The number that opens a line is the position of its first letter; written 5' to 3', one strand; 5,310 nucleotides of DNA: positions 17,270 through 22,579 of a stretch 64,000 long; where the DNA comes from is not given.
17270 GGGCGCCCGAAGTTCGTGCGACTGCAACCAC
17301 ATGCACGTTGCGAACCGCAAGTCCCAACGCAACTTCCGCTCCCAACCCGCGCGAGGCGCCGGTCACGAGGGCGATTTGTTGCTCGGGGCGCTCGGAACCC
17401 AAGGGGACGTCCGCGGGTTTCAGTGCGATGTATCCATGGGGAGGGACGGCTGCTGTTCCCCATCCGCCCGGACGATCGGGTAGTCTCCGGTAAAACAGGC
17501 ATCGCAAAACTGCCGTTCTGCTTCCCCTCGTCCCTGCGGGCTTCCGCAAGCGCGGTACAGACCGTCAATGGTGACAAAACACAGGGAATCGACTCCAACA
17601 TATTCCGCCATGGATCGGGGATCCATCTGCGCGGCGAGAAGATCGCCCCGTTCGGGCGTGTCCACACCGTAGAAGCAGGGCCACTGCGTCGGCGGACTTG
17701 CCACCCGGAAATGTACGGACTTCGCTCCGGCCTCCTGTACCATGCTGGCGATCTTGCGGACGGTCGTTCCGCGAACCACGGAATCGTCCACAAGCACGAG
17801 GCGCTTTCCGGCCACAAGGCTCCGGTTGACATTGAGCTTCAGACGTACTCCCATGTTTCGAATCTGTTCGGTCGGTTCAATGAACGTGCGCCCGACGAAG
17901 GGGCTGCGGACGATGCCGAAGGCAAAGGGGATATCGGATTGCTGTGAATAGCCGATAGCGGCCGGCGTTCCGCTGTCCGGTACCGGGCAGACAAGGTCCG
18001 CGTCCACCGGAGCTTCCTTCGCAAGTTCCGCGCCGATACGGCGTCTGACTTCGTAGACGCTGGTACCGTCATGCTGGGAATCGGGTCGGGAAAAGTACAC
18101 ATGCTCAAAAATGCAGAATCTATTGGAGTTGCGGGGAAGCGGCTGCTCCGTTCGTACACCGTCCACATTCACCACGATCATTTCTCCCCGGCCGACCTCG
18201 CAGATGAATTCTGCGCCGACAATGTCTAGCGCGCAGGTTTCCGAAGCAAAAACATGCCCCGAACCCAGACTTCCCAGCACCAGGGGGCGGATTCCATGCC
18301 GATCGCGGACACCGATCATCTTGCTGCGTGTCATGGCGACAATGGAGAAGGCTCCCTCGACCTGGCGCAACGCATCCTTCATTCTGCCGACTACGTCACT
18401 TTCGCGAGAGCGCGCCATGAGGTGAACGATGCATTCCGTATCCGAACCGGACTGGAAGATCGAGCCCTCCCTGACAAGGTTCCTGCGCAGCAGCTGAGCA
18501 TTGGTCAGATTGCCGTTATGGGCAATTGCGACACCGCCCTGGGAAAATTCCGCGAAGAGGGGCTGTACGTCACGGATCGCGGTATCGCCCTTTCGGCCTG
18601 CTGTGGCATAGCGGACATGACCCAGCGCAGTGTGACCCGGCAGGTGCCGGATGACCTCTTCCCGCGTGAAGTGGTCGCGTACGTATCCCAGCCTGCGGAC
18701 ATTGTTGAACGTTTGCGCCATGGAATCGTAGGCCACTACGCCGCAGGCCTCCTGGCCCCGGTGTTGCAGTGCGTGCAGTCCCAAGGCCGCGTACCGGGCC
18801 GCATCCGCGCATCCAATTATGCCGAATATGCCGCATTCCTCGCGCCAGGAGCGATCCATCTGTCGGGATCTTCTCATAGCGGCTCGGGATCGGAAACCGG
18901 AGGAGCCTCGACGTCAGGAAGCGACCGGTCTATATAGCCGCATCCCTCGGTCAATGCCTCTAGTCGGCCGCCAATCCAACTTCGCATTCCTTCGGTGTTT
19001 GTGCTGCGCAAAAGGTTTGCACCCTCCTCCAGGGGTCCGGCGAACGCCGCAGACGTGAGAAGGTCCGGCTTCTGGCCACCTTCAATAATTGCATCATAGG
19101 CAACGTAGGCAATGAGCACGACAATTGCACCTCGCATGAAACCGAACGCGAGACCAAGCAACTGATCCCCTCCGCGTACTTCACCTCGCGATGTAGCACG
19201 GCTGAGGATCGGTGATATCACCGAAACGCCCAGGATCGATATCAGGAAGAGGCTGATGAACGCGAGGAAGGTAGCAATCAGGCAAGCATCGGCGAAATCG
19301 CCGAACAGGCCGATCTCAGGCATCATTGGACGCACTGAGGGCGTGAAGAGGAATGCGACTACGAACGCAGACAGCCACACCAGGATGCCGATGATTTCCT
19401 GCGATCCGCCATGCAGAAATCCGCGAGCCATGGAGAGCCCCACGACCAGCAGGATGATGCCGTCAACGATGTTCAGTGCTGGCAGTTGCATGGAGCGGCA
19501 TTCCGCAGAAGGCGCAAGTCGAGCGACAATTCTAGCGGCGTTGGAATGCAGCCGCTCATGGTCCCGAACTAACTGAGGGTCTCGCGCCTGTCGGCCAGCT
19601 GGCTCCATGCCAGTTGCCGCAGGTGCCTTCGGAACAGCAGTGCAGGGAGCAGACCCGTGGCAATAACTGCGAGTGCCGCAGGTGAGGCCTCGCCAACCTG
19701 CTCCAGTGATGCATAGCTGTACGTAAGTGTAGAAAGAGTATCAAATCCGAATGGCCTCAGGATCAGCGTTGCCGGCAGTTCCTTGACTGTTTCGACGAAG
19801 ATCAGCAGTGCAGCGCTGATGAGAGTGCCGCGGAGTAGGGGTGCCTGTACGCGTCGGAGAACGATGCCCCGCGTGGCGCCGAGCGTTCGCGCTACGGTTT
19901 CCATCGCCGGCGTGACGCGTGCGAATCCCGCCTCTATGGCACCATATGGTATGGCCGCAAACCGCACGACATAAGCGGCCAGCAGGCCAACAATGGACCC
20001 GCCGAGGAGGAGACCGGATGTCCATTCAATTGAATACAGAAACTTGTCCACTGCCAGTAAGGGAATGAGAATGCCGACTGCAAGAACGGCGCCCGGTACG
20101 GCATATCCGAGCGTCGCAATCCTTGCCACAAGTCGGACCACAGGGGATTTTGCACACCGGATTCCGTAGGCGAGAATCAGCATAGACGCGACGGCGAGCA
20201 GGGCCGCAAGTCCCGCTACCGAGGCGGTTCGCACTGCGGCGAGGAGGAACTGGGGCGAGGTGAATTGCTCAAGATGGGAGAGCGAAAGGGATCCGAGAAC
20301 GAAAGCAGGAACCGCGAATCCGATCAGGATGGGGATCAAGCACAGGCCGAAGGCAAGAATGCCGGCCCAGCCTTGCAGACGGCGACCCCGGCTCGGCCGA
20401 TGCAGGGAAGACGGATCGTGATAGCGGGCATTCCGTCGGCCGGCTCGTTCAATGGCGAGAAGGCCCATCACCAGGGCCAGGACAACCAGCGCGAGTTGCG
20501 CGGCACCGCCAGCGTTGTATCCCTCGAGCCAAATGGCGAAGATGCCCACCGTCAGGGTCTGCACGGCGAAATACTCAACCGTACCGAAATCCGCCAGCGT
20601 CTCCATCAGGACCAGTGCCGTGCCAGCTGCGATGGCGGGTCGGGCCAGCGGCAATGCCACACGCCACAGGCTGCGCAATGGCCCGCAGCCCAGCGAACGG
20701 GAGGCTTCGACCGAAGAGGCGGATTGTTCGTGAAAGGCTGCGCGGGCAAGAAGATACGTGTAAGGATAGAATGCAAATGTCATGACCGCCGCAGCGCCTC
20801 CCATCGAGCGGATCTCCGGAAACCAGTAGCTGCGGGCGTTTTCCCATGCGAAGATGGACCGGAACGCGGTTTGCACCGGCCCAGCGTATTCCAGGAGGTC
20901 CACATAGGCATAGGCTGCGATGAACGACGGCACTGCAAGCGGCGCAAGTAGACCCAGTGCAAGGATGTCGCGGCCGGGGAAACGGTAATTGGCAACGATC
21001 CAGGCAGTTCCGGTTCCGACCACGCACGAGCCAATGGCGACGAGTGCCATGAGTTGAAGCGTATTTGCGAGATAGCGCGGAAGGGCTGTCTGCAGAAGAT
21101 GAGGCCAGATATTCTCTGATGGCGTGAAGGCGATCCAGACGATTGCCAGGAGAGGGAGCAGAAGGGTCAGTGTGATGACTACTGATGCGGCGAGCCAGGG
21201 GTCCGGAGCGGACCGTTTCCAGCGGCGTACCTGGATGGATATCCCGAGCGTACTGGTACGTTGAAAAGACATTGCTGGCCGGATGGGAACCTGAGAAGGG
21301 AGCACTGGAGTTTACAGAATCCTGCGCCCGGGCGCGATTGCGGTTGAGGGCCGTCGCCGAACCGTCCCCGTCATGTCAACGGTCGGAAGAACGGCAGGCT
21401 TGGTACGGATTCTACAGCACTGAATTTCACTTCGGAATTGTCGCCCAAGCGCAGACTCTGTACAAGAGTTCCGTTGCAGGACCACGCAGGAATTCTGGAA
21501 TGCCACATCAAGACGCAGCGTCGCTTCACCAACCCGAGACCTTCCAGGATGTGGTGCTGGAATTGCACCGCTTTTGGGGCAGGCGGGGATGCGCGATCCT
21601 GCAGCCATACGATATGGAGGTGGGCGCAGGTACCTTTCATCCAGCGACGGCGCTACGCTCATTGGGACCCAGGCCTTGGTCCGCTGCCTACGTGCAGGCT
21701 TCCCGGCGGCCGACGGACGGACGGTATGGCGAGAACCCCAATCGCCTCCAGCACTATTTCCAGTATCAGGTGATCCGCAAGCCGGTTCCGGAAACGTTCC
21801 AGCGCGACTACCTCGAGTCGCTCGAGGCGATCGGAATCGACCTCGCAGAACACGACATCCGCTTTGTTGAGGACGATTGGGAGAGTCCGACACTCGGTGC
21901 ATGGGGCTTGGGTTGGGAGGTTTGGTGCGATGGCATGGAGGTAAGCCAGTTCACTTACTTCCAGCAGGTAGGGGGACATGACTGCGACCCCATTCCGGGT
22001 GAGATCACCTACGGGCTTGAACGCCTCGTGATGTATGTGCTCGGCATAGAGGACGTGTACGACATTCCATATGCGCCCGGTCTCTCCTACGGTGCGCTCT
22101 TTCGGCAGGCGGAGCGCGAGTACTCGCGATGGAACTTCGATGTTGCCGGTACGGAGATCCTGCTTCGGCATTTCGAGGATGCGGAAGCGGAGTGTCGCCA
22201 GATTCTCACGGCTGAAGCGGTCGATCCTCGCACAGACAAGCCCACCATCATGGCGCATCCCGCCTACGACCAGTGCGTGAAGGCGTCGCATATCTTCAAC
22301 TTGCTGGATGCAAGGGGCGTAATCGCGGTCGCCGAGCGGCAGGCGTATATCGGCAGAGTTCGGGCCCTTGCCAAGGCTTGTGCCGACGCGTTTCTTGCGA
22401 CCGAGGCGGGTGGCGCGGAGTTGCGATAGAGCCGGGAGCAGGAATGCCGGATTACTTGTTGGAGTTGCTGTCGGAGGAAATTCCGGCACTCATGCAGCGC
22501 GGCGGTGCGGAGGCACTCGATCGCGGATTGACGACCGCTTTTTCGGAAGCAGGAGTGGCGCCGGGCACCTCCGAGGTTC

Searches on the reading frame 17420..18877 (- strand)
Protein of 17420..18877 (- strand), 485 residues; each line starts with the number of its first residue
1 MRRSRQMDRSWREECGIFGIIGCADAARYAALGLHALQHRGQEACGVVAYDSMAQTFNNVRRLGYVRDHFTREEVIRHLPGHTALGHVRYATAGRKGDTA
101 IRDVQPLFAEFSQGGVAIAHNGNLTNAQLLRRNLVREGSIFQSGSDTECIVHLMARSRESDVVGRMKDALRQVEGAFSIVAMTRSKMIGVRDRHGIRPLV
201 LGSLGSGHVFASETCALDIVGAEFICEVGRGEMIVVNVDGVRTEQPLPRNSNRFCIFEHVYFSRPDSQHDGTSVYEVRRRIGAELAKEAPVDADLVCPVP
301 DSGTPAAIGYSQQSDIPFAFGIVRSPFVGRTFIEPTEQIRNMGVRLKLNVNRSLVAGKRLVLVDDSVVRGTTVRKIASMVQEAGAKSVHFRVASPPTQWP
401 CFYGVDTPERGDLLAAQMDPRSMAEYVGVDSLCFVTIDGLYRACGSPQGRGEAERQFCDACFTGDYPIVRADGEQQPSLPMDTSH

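Call 88: search_protein_families(library=pfam, proteins=[window:17420-18877:-], max_evalue=0.00001)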
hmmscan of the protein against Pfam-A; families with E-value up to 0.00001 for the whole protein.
window:17420-18877:- (485 aa): 3 families
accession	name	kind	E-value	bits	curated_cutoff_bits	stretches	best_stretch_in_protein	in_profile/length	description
PF13522.11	GATase_6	-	9.7e-21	74.6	27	1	80-213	9-130/130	Glutamine amidotransferase domain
PF13537.11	GATase_7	-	8.4e-20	71.5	25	1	102-217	11-121/123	Glutamine amidotransferase domain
PF00156.33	Pribosyltran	-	6.9e-07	29.1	26.3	1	281-391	18-121/158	Phosphoribosyl transferase domain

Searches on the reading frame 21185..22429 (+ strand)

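Call 4: search_protein_families(library=pfam, proteins=[window:21185-22429:+])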
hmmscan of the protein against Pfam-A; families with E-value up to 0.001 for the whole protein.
window:21185-22429:+ (414 aa): 1 family
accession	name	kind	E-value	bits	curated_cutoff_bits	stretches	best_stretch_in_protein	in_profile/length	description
PF02091.20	tRNA-synt_2e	-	8.1e-135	448.9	27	1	120-406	1-276/278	Glycyl-tRNA synthetase alpha subunit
